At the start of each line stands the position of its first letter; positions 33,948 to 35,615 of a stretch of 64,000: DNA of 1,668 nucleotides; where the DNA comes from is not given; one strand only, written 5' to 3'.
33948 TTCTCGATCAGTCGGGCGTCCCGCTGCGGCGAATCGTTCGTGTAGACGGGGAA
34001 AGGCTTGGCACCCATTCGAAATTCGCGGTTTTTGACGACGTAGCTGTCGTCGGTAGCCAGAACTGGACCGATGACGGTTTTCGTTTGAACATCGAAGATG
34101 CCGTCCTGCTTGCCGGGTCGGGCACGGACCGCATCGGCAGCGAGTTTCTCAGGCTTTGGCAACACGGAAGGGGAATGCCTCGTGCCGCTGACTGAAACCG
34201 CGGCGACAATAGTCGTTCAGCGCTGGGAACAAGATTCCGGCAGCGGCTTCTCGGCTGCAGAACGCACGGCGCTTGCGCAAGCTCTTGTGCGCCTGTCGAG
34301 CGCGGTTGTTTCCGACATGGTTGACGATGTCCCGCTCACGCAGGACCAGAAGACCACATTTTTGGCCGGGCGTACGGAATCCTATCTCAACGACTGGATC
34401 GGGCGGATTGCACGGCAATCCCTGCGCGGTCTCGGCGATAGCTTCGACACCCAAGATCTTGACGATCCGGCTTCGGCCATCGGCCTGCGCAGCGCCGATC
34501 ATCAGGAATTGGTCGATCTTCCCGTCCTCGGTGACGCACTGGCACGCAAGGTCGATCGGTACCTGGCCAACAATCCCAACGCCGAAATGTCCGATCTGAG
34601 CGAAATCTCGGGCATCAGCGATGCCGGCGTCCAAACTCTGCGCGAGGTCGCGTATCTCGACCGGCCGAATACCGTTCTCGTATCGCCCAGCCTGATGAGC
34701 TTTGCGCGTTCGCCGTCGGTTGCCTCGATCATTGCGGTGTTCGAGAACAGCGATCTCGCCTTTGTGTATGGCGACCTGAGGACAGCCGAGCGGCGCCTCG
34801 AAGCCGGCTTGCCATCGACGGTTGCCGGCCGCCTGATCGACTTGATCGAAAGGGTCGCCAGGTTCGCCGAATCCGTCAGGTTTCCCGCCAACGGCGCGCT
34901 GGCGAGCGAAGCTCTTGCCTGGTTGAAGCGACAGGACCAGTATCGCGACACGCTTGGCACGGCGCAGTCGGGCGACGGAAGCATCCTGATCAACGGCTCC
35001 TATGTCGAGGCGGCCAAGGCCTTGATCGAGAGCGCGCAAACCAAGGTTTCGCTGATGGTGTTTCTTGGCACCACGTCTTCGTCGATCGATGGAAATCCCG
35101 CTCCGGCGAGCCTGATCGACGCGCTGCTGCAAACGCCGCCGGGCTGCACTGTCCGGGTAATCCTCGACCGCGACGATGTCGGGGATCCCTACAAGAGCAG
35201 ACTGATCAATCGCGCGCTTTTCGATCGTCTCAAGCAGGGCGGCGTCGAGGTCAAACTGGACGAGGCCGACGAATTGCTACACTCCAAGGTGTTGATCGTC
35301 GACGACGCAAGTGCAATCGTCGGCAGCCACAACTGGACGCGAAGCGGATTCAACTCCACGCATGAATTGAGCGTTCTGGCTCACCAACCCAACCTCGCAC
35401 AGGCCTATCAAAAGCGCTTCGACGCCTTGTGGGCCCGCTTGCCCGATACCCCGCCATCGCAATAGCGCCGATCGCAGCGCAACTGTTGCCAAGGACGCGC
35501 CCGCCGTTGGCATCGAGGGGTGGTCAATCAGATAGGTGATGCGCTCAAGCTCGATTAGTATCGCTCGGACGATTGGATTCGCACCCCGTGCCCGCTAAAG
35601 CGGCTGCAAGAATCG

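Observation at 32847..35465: Five-gene tRNA-adjacent operon with two single-HKD PLD proteins, one fused to a helix-hairpin-helix domain: candidate undescribed nuclease or defence system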

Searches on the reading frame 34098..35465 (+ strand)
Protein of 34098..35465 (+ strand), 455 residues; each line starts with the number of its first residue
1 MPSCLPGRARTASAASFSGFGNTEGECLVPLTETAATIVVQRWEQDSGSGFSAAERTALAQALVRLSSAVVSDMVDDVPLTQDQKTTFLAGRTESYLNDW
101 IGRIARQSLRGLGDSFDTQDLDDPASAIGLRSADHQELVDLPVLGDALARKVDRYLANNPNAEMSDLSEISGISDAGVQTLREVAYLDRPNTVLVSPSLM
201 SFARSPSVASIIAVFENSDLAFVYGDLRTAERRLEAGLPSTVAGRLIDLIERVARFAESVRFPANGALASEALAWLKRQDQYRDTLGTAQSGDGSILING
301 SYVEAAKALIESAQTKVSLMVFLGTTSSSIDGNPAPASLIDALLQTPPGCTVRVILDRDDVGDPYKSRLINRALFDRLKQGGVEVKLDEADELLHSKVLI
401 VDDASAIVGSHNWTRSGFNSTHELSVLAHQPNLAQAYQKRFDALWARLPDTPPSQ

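Call 4: search_protein_families(library=pfam, proteins=[window:34098-35465:+], max_evalue=1)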
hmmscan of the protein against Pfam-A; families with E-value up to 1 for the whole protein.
window:34098-35465:+ (455 aa): 4 families
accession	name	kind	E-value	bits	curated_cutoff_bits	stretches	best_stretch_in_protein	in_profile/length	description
PF13091.12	PLDc_2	-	5.9e-21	75.1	27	1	308-445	3-132/132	PLD-like domain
PF00614.28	PLDc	-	0.00018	21.8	21.9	1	393-415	4-26/28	Phospholipase D Active site motif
PF12836.13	HHH_3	-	0.005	17.4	27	1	128-182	6-61/65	Helix-hairpin-helix motif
PF09565.16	RE_NgoFVII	-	0.15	11.8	23.8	1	394-441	93-145/162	NgoFVII restriction endonuclease N-terminal PLD domain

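Call 5: search_protein_families(library=padloc, proteins=[window:34098-35465:+], max_evalue=1)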
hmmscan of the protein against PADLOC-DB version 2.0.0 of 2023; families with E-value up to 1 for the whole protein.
window:34098-35465:+ (455 aa): 24 families
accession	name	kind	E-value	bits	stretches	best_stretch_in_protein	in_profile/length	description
PDLC02614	DrmC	-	9.9e-12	42.9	1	308-437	28-143/153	DrmC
PDLC03922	MkoB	-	1.7e-09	35.5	1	248-444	433-603/610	-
PDLC02595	DrmC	-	1.6e-08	32.6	1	195-445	12-259/269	DrmC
PDLC02587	DrmC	-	7.7e-07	26.4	1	392-445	203-256/267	DrmC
PDLC03924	MkoC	-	5.1e-06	22.8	1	349-442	1036-1130/1136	-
PDLC02597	DrmC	-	6.3e-06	24.2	1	394-442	185-233/242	DrmC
PDLC02612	DrmC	-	1.1e-05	23.1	1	349-445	132-225/235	DrmC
PDLC02901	DpdK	-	2.6e-05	22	1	346-439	78-163/173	DpdK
PDLC02591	DrmC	-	4.5e-05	20.8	1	392-444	198-250/260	DrmC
PDLC02589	DrmC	-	9.9e-05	19.6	1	394-445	204-254/264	DrmC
PDLC02607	DrmC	-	0.00012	19.5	1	392-444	201-253/265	DrmC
PDLC02609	DrmC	-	0.00014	20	1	348-440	136-228/241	DrmC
PDLC02608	DrmC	-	0.00048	18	1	394-447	101-154/162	DrmC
PDLC02588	DrmC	-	0.00049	17.8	1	392-445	191-244/256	DrmC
PDLC02585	DrmC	-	0.00092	16.8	1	392-445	192-245/253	DrmC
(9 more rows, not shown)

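Call 6: search_protein_families(library=ncbifam, proteins=[window:34098-35465:+], max_evalue=1)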
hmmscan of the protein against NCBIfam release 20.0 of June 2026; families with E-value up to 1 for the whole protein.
window:34098-35465:+ (455 aa): 11 families
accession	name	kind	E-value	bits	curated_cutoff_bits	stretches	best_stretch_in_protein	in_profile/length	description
NF038319.1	DISARM_DrmC_I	equivalog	1.6e-09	37.7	133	1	263-444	55-234/236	DISARM system phospholipase D-like protein DrmC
NF010492.0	PRK13912.1-3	equivalog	3.5e-08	33.2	297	1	382-444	109-171/178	nuclease NucT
NF010490.0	PRK13912.1-1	equivalog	2.9e-06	27.5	211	1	349-429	69-140/159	nuclease NucT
NF041068.1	DpdK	equivalog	3e-05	23.7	100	1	347-443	76-165/167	phospholipase D-like domain-containing protein DpdK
NF008427.0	PRK11263.1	equivalog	0.0006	19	281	1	363-445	259-340/409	cardiolipin synthase ClsB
NF042964.1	phospholipD_antiphage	equivalog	0.0015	16.9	1100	1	372-447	97-178/895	phospholipase D-like domain-containing anti-phage protein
NF010491.0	PRK13912.1-2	equivalog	0.0044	16.8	225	1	383-425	112-154/180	nuclease NucT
NF010493.0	PRK13912.1-4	equivalog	0.0091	16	351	1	394-443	114-163/171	nuclease NucT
NF009107.0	PRK12452.1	equivalog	0.01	14.6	787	1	349-429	384-461/509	cardiolipin synthase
TIGR04265.1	bac_cardiolipin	equivalog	0.022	13.7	290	1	372-441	379-447/483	cardiolipin synthase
TIGR01259.1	comE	subfamily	0.09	12.8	152.35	1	126-183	58-116/120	comEA protein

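Call 8: find_homologous_proteins(query=window:34182-35465:+)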
Query window:34182-35465:+ (427 aa): 41 proteins with E <= 0.001 among 8000 candidates.
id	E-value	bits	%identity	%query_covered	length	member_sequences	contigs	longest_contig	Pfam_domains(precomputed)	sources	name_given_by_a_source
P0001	8.5e-273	922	100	100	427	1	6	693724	PF13091.13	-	-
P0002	6.9e-234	794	85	100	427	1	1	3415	PF13091.13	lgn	-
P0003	1.0e-124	435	50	99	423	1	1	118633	PF13091.13,PF00614.29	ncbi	-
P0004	2.3e-120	420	49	99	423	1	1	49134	PF13091.13,PF00633.30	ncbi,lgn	ncbi:MAG: phospholipase D-like domain-containing protein [Wenzhouxiangellaceae bacterium]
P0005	4.1e-105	370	47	99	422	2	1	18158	PF13091.13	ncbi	ncbi:MAG: phospholipase D-like domain-containing protein [Pseudomonadota bacterium]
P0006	8.7e-105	369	46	99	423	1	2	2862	PF13091.13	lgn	-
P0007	6.1e-103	363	46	99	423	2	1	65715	PF13091.13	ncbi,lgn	ncbi:MAG: phospholipase D-like domain-containing protein [Pseudomonadota bacterium]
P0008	2.7e-99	351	44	99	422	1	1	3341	PF13091.13,PF12836.14,PF00633.30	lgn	-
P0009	1.0e-96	342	43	99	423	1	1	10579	PF13091.13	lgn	-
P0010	1.1e-93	332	46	98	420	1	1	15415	PF13091.13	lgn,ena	-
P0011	3.4e-91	324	41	99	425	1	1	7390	PF13091.13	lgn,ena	-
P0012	4.0e-91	324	43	99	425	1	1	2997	PF13091.13,PF00614.29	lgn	-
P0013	6.6e-90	320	45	96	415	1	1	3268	PF13091.13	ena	-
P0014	1.7e-89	319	44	99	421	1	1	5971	PF13091.13,PF00633.30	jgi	jgi:DNA uptake protein ComE-like DNA-binding protein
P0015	3.6e-87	311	43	99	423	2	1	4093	PF13091.13,PF12836.14,PF00633.30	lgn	-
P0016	2.3e-86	308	42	99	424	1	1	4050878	PF13091.13,PF12836.14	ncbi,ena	-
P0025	3.5e-81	291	42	99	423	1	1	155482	PF13091.13,PF12836.14,PF00633.30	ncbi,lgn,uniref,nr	ncbi:phospholipase D-like domain-containing protein [Paraliomyxa miuraensis]|uniref:phospholipase D-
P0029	7.8e-78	280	40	99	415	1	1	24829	PF13091.13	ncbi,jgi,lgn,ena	-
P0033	7.4e-68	247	37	99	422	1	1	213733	PF13091.13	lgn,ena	-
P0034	3.2e-52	196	32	98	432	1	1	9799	PF13091.13,PF12836.14,PF00614.29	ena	-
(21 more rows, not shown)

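Call 9: find_encoding_contigs(protein=P0003, flank=8000, max_places=2)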
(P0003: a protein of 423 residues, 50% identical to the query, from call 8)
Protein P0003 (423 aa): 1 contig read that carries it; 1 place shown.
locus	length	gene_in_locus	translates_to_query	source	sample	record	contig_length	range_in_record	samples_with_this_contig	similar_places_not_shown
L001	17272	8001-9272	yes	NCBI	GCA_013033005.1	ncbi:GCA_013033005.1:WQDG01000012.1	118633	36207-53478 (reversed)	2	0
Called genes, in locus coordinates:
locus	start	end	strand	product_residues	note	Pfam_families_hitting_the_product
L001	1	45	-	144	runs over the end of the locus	PF02472:ExbD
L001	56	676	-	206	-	PF01618:MotA_ExbB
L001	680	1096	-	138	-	-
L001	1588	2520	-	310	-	PF00126:HTH_1, PF03466:LysR_substrate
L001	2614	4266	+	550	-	PF00496:SBP_bac_5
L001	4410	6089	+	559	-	PF02028:BCCT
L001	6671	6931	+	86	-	-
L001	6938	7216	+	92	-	-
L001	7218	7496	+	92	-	-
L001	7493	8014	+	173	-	PF13091:PLDc_2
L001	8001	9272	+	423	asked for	PF13091:PLDc_2, PF00614:PLDc (weak)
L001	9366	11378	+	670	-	-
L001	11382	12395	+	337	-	-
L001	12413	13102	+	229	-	-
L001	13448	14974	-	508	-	PF00221:Lyase_aromatic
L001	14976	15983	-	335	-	PF02423:OCD_Mu_crystall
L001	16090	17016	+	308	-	PF00126:HTH_1, PF03466:LysR_substrate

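Call 10: find_encoding_contigs(protein=P0016, flank=8000, max_places=2)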
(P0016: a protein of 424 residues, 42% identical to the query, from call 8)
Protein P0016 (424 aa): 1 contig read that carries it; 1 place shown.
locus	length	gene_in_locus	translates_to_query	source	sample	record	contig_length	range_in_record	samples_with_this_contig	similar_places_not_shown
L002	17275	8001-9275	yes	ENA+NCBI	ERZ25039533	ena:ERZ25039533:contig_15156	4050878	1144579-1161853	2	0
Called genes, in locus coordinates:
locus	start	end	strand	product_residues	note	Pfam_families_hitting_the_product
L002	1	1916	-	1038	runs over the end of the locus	PF00873:ACR_tran, PF03176:MMPL (weak)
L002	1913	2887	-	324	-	PF25917:BSH_RND, PF25973:BSH_CzcB (faint), PF25876:HH_MFP_RND, PF25944:Beta-barrel_RND, PF25954:Beta-barrel_RND_2 (weak), PF25967:RND-MFP_C, PF25989:YknX_C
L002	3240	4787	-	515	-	PF00128:Alpha-amylase (faint), PF02806:Alpha-amylase_C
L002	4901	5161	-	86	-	PF02922:CBM_48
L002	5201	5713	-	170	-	PF05163:DinB, PF12867:DinB_2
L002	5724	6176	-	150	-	-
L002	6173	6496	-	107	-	PF12840:HTH_20, PF01022:HTH_5, PF12802:MarR_2 (weak), PF24033:DUF7342 (weak), PF09339:HTH_IclR (faint)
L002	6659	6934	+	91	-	-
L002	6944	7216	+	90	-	-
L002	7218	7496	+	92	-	-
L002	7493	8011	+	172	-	PF13091:PLDc_2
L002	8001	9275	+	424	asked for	PF12836:HHH_3 (faint), PF13091:PLDc_2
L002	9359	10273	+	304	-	PF00849:PseudoU_synth_2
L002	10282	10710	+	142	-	PF01957:NfeD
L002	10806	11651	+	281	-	PF01145:Band_7, PF16200:Band_7_C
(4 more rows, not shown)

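Call 11: find_encoding_contigs(protein=P0025, flank=8000, max_places=2)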
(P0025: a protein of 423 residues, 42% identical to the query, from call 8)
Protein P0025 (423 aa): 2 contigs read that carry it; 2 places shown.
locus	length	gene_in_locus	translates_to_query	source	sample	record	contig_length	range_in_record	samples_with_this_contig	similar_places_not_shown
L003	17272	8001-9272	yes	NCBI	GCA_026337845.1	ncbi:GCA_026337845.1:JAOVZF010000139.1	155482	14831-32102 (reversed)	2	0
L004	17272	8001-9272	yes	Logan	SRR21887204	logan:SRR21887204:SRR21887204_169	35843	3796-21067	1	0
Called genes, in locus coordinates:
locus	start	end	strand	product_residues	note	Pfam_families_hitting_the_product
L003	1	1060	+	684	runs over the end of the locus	PF22745:Nlig-Ia (faint), PF01653:DNA_ligase_aden, PF03120:OB_DNA_ligase, PF14520:HHH_5 (faint), PF12826:HHH_2, PF00533:BRCT (weak)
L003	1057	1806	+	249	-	-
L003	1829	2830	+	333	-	PF10340:Say1_Mug180, PF20434:BD-FAE, PF07859:Abhydrolase_3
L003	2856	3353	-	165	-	-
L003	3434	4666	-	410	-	PF00067:p450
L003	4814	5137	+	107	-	PF25213:HVO_A0261_N (weak), PF01022:HTH_5, PF12802:MarR_2 (weak), PF12840:HTH_20, PF01047:MarR (faint)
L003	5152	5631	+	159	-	PF10604:Polyketide_cyc2, PF08327:AHSA1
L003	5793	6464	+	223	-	-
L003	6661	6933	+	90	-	-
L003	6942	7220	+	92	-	-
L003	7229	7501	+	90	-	-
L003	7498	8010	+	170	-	PF13091:PLDc_2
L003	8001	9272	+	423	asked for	PF00633:HHH (weak), PF12836:HHH_3 (weak), PF13091:PLDc_2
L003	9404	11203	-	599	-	-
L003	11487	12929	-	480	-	PF01565:FAD_binding_4, PF02913:FAD-oxidase_C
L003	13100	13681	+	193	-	PF01553:Acyltransferase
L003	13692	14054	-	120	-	PF01242:PTPS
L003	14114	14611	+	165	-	PF01242:PTPS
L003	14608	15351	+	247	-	PF00106:adh_short, PF08659:KR (faint), PF01370:Epimerase, PF04321:RmlD_sub_bind (weak), PF13561:adh_short_C2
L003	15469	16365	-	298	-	-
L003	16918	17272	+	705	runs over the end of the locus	PF12902:Ferritin-like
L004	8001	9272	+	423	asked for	PF00633:HHH (weak), PF12836:HHH_3 (weak), PF13091:PLDc_2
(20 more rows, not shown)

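Call 14: find_related_loci(query=A1, collection=genome_contigs, flank=8000)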
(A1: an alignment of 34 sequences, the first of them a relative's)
Query A1 (427 aa) in genome_contigs; peptide patterns used: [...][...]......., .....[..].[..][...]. (x = any residue, [..] = any of these).
102 stretches matched a pattern; 88 encode a relative of the query (tblastn E <= 1e-3); the best 80 are kept; 80 distinct loci.
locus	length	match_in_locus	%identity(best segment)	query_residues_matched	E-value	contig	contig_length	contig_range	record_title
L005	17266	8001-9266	49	1-422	2e-120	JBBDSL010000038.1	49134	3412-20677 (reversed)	MAG: Wenzhouxiangellaceae bacterium isolate LejiaC_62_18 Lejia_C_1678_length_49134_cov_11, whole genome shotgun sequence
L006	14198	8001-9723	46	1-422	2e-111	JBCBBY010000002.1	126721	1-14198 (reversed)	MAG: Pseudomonadota bacterium isolate J06589_1 NODE_2_length_126721_cov_5.444237, whole genome shotgun sequence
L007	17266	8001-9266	46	1-421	5e-109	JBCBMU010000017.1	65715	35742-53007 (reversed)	MAG: Pseudomonadota bacterium isolate J06630_2 NODE_17_length_65715_cov_14.176072, whole genome shotgun sequence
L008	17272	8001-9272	42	1-424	6e-82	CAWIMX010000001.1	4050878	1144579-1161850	MAG: uncultured Acidobacteriota bacterium isolate MFD04944.bin.1.227 genome assembly, contig: contig_15156, whole genome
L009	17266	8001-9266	42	1-421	3e-86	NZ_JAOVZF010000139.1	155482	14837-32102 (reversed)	Paraliomyxa miuraensis strain SMH-27-4 scf9c32, whole genome shotgun sequence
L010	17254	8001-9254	39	1-421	7e-81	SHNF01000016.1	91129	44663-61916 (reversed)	MAG: Planctomycetota bacterium isolate Bin8 c_000000000076, whole genome shotgun sequence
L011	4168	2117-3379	37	1-421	4e-79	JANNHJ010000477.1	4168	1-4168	MAG: Myxococcales bacterium isolate SOY_6_C_metabat_27 SOY_6_C_k141_1944591, whole genome shotgun sequence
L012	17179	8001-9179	42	30-421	2e-70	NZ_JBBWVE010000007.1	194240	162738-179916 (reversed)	MAG: Thiocapsa sp. C3-3m C3-3m-Cardenillas-CDS10, whole genome shotgun sequence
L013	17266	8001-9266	32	1-421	9e-64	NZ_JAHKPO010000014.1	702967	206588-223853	Arenibacter algicola strain E3M18 E3M18_E3M18_contig_12, whole genome shotgun sequence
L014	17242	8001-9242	43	1-422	4e-90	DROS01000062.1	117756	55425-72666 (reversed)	MAG TPA_asm: Gammaproteobacteria bacterium isolate HyVt-540 HyVt-540_k145_375944, whole genome shotgun sequence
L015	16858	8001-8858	32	105-418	1e-27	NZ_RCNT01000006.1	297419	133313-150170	Rhodophyticola porphyridii strain MA-7-27 PoM0330_6, whole genome shotgun sequence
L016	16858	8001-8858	31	105-418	1e-26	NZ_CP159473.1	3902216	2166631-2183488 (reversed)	Rhodophyticola porphyridii strain ac11 chromosome, complete genome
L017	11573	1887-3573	37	215-418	2e-26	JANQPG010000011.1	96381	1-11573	MAG: Woeseiaceae bacterium isolate IP29b_bin.156 k99_756654, whole genome shotgun sequence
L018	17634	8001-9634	30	100-419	5e-25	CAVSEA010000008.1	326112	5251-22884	MAG: uncultured beta proteobacterium isolate MFD02134.bin.2.183 genome assembly, contig: contig_13468, whole genome shot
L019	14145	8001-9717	24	102-417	4e-25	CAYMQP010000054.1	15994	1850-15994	MAG TPA_asm: uncultured Bacteroidales bacterium isolate binchicken_co178_8 genome assembly, contig: NODE_4621_length_159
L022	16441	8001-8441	33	269-417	6e-16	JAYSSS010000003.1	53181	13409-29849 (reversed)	MAG: Ideonella sp. isolate GFS_12224 GFS_12224_2, whole genome shotgun sequence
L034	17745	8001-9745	27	269-420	1e-13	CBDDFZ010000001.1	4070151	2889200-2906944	MAG: Alphaproteobacteria bacterium isolate b6aa2659-7d1d-45a1-9f22-567302c98a9b genome assembly, contig: contig_1, whole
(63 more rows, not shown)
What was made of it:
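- Full-length g5 occurs in 10 of 185,579 species genomes, from 5 named phyla (call 14). The cassette is extremely rare and patchy, in 10 of 185,579 species (call 14).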

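Call 24: search_solved_structures(query=A1, max_evalue=1)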
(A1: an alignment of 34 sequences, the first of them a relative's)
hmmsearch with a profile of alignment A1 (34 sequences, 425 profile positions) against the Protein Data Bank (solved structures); distinct sequences matched with E-value up to 1: 86 (the best 60 are shown).
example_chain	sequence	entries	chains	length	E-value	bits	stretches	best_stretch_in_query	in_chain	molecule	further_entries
7e0m_A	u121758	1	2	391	1.9e-16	63.3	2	313-421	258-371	Phospholipase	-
4ggj_A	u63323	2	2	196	3.2e-14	56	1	311-421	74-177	Mitochondrial cardiolipin hydrolase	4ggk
9lkx_K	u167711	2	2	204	2.1e-13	53.3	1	311-421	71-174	Mitochondrial cardiolipin hydrolase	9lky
1byr_A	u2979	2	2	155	6.2e-11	45.2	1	280-420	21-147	PROTEIN (ENDONUCLEASE)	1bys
9yi2_A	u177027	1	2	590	6.1e-10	41.9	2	96-155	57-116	Endonuclease/exonuclease/phosphatase family domain-containing protein 1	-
8dss_A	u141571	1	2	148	4.6e-09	39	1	82-155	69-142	ComE operon protein 1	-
2duy_A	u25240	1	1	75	6.1e-08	35.3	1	95-155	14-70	Competence protein ComEA-related protein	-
30ie_B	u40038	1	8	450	7.8e-08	35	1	344-418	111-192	Virion nicking-joining enzyme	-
6ehi_A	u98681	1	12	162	5.2e-06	28.9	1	313-406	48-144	Nuclease NucT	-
4gen_A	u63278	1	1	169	5.6e-06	28.8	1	378-421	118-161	Mitochondrial cardiolipin hydrolase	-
4h4a_A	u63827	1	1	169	5.7e-06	28.8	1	378-421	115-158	Mitochondrial cardiolipin hydrolase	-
8v05_A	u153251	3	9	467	6.1e-06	28.7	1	284-418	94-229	5'-3' exonuclease PLD3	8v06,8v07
9vbj_A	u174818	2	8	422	1.5e-05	27.4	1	366-418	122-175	5'-3' exonuclease PLD4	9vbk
4gel_A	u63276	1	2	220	1.6e-05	27.3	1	378-421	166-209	Mitochondrial cardiolipin hydrolase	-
8dfk_A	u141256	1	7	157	2e-05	27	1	93-156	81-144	ComE operon protein 1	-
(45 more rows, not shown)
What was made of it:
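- On ComEA-type HhH DNA-binding domain: Profile against 8dss and 2duy gives E 5e-9 and 6e-8 (call 24).
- Closest known: Nuc. Same: The profile E-value to Nuc is 6e-11 (call 24).
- Closest known: Zucchini / MitoPLD. Same: This is the best profile match among solved structures (3e-14, call 24).
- Checked: It is confirmed by the family profile against ComEA structures (E 5e-9 and 6e-8, call 24).
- By profile: Zucchini/MitoPLD 3e-14 and Nuc 6e-11 (call 24).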

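Call 26: search_protein_families(library=phrogs, proteins=[window:34182-35465:+], max_evalue=1)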
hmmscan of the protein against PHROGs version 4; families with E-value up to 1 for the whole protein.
window:34182-35465:+ (427 aa): 3 families
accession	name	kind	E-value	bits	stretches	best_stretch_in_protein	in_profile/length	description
phrog_12711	-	unknown function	8e-10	39.8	1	320-418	70-162/162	-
phrog_17878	-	unknown function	0.003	17.3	1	321-398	358-432/483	-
phrog_26785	-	unknown function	0.51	9.2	1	340-418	102-185/1087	-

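Call 27: find_encoding_contigs(protein=P0001, flank=10000, max_places=6)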
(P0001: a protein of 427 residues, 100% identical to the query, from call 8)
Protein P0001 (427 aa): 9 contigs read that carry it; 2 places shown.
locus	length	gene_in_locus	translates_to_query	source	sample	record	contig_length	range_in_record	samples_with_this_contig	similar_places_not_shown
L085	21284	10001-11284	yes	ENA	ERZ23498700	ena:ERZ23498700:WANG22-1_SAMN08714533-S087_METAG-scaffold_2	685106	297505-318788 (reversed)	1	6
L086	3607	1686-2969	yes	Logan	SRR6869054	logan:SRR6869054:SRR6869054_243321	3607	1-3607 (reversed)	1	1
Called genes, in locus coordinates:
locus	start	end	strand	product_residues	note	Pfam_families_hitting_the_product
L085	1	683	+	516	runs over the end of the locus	PF01039:Carboxyl_trans, PF03255:ACCA (weak)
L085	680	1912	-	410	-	PF07690:MFS_1, PF00083:Sugar_tr (weak)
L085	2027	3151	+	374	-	PF00817:IMS, PF11798:IMS_HHH (weak), PF11799:IMS_C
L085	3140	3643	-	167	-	PF00293:NUDIX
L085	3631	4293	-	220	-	PF01182:Glucosamine_iso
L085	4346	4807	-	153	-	PF00210:Ferritin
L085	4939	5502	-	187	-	PF01169:GDT1 (weak)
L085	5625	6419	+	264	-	PF00106:adh_short, PF13561:adh_short_C2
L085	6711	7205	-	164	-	-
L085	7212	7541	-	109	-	-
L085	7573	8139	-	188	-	PF00196:GerE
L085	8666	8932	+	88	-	-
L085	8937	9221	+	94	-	-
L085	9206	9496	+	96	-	-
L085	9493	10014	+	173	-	PF13091:PLDc_2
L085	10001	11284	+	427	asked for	PF13091:PLDc_2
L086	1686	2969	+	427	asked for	PF13091:PLDc_2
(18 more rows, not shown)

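Call 28: search_dna_similar(query=window:34182-35462:+, collection=plasmids, mode=protein, max_evalue=0.001, max_rows=15)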
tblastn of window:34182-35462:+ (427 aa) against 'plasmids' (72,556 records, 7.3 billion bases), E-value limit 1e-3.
Records with a match: 1433; places in all: 1446; records where one place covers at least 80% of the query: 0.
Best place of each record, by identity: <60% 1433.
By first word of the organism name: Klebsiella 921; Enterobacter 116; Escherichia 99; Citrobacter 77; Serratia 56; Salmonella 45; Yersinia 18; Raoultella 15; Shigella 15; Candidatus 11; and 32 more.
By predicted mobility (MOB-suite, as given by PLSDB): conjugative 1147; mobilizable 180; non-mobilizable 106.
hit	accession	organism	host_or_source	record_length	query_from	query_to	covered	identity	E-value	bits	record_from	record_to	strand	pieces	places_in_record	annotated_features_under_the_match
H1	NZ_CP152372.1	Burkholderia ambifaria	Atractylodes lancea,rhizosphere microbe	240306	220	417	46%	26.6%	4e-5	54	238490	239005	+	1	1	phospholipase D family protein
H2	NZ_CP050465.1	Vibrio campbellii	single cell,seawater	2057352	237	426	44%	27.3%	6e-7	59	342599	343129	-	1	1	none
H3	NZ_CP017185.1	Enterobacter roggenkampii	Homo sapiens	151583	254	422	40%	30.0%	1e-4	52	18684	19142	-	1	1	phospholipase D family protein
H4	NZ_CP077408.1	Enterobacter roggenkampii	-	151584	254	422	40%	30.0%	1e-4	52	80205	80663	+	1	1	phospholipase D family protein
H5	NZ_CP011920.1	Burkholderia cenocepacia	Homo sapiens,sputum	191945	220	417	46%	25.1%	4e-4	50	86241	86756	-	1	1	phospholipase D family protein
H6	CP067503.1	Klebsiella pneumoniae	Homo sapiens,blood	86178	254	417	38%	29.3%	4e-4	50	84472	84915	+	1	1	phospholipase D family protein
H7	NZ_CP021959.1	Klebsiella pneumoniae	-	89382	254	417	38%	29.3%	4e-4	50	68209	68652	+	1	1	phospholipase D family protein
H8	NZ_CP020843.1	Klebsiella pneumoniae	Homo sapiens,respiratory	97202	254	417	38%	29.3%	4e-4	50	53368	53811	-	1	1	phospholipase D family protein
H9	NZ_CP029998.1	Salmonella enterica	-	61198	254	422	40%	28.2%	9e-5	52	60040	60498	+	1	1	phospholipase D family protein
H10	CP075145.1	Salmonella enterica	food,macadamia nut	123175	252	422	40%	27.7%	6e-4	50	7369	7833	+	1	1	phospholipase D family protein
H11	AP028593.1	Serratia marcescens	-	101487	272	417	34%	32.4%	1e-4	52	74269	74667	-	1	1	hypothetical protein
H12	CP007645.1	Rhizobium etli bv. phaseoli str. IE4803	Phaseolus vulgaris,whole organism,nodule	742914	274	422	35%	31.6%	1e-5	56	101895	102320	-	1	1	peptidase cysteine/serine trypsin-like/phospholipase D-like ...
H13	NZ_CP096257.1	Bradyrhizobium barranii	Glycine max cv. AC Glengarry,Cell ...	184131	274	419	34%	31.4%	6e-4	50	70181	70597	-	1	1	trypsin-like peptidase domain-containing protein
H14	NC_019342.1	Salmonella sp. 14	reptile,fecal sample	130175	254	422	40%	27.1%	6e-4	50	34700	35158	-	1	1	phospholipase D family protein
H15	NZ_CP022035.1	Salmonella enterica subsp. enterica serovar Onderstepoort ...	-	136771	254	422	40%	27.1%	6e-4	50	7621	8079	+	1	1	phospholipase D family protein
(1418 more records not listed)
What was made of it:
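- The cassette is absent from 72,556 PLSDB plasmids (call 28).
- Tried and rejected: No full-length match was found in PLSDB (call 28).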
